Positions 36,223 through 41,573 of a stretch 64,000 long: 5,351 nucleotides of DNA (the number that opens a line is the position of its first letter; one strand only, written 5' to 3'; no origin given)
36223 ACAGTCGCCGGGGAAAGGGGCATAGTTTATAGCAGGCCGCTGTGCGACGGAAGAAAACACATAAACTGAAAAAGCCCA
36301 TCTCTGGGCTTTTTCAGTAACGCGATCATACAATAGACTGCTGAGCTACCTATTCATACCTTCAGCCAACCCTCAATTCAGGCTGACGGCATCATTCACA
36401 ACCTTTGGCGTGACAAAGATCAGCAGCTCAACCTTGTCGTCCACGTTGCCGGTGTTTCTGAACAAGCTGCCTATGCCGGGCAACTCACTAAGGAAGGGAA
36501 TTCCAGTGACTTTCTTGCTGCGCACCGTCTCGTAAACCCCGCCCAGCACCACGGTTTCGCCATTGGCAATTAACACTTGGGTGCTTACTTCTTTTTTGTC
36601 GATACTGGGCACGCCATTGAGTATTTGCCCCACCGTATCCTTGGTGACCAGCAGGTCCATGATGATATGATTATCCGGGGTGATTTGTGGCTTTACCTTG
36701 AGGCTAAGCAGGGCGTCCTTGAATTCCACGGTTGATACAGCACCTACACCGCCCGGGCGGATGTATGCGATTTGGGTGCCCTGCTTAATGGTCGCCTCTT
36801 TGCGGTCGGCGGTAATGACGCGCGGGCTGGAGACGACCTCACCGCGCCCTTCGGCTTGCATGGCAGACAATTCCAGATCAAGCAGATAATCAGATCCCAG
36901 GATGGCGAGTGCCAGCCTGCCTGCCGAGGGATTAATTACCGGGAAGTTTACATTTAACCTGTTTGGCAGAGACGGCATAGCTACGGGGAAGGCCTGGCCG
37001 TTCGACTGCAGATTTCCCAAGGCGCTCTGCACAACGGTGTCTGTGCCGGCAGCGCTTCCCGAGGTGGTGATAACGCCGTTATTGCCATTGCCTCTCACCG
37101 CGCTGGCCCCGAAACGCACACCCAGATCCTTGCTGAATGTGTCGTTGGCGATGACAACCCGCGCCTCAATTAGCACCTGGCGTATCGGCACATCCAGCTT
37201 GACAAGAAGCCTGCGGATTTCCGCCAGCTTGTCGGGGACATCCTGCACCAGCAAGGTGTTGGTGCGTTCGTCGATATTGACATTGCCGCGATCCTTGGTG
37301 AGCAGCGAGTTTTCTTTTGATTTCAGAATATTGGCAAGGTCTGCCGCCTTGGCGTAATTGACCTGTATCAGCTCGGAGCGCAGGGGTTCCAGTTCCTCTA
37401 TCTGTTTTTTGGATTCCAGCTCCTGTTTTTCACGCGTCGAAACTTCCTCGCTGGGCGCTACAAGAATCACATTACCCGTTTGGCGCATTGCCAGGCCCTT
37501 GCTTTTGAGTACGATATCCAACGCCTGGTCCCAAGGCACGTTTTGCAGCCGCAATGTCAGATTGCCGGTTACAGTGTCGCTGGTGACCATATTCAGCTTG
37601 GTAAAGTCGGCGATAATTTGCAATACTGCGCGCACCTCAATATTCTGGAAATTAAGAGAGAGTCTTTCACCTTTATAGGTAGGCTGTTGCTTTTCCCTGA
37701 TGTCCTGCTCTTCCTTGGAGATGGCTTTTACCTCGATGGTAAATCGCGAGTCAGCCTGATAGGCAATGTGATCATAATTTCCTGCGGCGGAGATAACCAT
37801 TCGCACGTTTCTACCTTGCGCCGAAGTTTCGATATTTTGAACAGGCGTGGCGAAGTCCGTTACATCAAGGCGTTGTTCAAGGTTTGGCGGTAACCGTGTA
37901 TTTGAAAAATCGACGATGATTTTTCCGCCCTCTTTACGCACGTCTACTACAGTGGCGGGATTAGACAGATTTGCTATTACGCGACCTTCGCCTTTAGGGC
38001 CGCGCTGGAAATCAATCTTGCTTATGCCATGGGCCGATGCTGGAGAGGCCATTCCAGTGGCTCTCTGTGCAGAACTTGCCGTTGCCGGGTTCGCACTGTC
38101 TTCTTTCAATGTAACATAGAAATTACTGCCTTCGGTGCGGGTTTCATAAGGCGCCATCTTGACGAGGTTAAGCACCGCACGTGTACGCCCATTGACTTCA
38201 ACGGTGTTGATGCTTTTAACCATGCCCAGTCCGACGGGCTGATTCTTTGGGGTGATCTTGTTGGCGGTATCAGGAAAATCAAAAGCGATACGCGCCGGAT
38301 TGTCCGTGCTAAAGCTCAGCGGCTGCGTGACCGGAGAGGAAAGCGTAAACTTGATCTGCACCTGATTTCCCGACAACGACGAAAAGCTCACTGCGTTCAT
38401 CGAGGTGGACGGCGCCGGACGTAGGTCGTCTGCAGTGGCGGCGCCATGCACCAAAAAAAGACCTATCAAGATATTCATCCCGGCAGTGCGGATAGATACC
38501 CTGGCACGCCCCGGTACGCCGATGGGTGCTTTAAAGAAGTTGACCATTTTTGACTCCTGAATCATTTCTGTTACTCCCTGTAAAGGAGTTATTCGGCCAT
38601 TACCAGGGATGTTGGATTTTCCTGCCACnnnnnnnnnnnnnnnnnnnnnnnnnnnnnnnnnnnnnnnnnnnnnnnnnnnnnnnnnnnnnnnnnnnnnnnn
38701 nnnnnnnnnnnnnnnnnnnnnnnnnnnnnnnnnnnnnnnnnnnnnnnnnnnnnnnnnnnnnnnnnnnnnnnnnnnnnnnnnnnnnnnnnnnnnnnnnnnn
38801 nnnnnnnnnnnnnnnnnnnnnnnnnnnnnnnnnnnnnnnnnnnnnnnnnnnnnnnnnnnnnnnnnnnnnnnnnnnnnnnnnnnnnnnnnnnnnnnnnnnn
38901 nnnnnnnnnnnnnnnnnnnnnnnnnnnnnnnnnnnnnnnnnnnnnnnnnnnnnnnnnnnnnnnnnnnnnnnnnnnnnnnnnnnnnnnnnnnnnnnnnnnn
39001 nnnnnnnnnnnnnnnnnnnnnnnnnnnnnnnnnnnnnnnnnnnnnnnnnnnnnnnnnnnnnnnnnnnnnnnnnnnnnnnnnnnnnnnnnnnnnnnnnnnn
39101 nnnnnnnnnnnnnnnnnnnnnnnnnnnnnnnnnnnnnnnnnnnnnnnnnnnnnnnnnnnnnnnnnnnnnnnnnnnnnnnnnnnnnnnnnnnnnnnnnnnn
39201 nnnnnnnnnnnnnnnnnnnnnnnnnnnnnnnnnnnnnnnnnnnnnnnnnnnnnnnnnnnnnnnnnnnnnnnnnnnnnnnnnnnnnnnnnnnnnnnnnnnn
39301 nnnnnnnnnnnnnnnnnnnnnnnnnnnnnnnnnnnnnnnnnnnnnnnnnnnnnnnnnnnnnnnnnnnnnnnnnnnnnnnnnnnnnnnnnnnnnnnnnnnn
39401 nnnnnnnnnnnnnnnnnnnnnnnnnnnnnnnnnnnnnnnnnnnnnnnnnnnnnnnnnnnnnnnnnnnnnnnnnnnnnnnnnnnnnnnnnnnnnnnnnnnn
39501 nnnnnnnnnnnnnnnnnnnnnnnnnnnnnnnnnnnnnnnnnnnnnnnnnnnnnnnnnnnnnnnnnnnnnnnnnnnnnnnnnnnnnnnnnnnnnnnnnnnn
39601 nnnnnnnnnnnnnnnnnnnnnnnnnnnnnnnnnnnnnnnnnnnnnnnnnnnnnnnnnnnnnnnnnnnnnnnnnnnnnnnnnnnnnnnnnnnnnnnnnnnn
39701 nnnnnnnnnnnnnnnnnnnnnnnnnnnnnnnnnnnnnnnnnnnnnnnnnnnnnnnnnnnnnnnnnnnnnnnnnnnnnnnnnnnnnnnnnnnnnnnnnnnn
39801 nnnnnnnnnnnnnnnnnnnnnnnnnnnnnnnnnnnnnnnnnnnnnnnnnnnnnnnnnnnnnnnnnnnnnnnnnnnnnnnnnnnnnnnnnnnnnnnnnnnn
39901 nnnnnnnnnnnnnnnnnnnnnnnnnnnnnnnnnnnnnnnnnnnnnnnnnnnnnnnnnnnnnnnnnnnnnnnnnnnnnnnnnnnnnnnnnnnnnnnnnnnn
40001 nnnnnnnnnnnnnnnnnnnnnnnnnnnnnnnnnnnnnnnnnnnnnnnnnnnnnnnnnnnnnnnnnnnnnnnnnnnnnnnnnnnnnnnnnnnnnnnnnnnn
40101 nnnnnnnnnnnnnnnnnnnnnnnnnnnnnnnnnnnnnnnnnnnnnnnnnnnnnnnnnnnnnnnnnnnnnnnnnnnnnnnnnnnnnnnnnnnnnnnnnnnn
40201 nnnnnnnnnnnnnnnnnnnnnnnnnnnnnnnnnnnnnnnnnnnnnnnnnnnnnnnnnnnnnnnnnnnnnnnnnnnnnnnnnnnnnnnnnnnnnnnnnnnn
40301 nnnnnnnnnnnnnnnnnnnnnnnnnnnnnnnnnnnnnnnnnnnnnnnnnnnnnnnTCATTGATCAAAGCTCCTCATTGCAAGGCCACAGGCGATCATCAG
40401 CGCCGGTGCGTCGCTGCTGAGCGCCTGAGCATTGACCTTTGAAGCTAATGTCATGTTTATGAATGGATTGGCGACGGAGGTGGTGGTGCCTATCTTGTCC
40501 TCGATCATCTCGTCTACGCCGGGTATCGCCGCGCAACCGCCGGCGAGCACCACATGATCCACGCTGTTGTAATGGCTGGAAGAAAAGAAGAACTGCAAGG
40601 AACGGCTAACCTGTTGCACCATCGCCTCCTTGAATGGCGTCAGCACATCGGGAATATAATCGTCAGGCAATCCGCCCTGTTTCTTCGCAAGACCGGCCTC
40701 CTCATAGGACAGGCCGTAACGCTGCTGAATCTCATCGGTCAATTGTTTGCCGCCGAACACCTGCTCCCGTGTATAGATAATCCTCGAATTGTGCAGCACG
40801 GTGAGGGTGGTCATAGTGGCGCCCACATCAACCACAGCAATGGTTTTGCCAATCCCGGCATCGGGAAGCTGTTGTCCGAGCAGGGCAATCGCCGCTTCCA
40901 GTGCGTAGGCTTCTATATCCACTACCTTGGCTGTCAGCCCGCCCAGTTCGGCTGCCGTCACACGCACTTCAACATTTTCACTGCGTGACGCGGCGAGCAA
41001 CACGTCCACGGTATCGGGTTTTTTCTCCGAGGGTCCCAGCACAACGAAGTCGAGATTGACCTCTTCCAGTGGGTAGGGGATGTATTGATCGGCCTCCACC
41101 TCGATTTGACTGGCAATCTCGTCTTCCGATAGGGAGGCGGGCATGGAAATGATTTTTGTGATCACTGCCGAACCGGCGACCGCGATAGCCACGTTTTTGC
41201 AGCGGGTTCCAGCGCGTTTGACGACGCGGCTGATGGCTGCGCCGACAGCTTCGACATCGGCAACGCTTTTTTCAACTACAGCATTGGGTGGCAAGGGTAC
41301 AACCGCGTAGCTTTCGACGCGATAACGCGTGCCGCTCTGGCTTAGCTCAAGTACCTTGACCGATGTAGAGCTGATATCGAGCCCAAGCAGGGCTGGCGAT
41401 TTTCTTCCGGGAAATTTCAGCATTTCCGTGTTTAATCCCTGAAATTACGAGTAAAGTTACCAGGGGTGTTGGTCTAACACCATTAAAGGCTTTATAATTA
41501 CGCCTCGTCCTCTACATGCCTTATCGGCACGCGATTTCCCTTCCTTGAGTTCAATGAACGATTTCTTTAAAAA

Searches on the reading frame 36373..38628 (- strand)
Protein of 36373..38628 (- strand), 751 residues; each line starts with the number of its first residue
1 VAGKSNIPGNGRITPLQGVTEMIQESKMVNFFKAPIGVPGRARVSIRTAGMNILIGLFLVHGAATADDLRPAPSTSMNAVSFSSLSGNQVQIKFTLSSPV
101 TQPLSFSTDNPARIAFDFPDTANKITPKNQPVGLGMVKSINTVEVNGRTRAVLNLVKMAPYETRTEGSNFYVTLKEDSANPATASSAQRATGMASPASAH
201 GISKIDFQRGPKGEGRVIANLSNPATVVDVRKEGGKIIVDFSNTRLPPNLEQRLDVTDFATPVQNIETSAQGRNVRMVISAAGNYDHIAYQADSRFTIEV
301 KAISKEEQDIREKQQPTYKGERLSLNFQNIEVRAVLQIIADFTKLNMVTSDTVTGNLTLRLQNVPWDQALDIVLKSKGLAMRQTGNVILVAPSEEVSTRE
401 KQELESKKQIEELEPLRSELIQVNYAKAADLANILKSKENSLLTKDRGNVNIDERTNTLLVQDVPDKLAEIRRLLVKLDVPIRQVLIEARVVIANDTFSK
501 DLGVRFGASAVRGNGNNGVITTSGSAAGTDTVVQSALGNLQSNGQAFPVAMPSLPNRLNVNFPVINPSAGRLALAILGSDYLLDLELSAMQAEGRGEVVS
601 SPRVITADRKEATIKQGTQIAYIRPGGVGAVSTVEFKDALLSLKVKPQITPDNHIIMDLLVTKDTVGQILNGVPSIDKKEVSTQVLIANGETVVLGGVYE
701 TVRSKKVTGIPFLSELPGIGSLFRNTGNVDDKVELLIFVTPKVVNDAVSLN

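Call 74: search_protein_families(library=pfam, proteins=[window:36373-38628:-], max_evalue=0.00001)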
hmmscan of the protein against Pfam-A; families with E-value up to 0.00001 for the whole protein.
window:36373-38628:- (751 aa): 5 families
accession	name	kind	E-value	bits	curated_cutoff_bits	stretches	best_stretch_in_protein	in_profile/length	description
PF00263.26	Secretin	-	8.1e-46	156.1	27.5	1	589-744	1-168/169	Bacterial type II and III secretion system protein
PF11741.13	AMIN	-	4.6e-31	107.3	20.5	2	205-298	2-92/101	AMIN domain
PF03958.22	Secretin_N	-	6.4e-14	52.4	28.2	1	419-484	2-69/69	Bacterial type II/III secretion system short domain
PF07660.19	STN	-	1.2e-08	35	28.4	1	349-392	6-51/52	Secretin and TonB N terminus short domain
PF21305.2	type_II_gspD_N0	-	3e-06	27.4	27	1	325-386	1-67/71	GspD-like, N0 domain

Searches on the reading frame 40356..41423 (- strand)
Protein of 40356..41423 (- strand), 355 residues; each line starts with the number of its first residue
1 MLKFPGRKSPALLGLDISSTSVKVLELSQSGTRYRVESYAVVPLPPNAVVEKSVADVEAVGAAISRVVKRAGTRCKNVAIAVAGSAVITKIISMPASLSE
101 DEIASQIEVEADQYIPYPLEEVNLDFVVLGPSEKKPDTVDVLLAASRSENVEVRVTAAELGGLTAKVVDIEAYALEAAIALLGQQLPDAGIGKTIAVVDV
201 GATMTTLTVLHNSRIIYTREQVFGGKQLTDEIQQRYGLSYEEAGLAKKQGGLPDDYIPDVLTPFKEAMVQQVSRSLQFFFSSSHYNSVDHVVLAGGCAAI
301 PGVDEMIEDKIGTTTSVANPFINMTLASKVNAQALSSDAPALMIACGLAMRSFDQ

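Call 74: search_protein_families(library=pfam, proteins=[window:40356-41423:-], max_evalue=0.00001)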
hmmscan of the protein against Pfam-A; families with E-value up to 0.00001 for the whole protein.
window:40356-41423:- (355 aa): 3 families
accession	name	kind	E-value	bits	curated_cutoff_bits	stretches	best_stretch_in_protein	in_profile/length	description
PF11104.14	PilM_2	-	1.5e-143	478.3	27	1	14-353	1-340/340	Type IV pilus assembly protein PilM;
PF14450.12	FtsA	-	7.4e-11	42.9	31.8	1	196-323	1-114/127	Cell division protein FtsA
PF08841.16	DDR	-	2.2e-06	27.4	24.6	0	265-318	252-305/328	Diol dehydratase reactivase ATPase-like domain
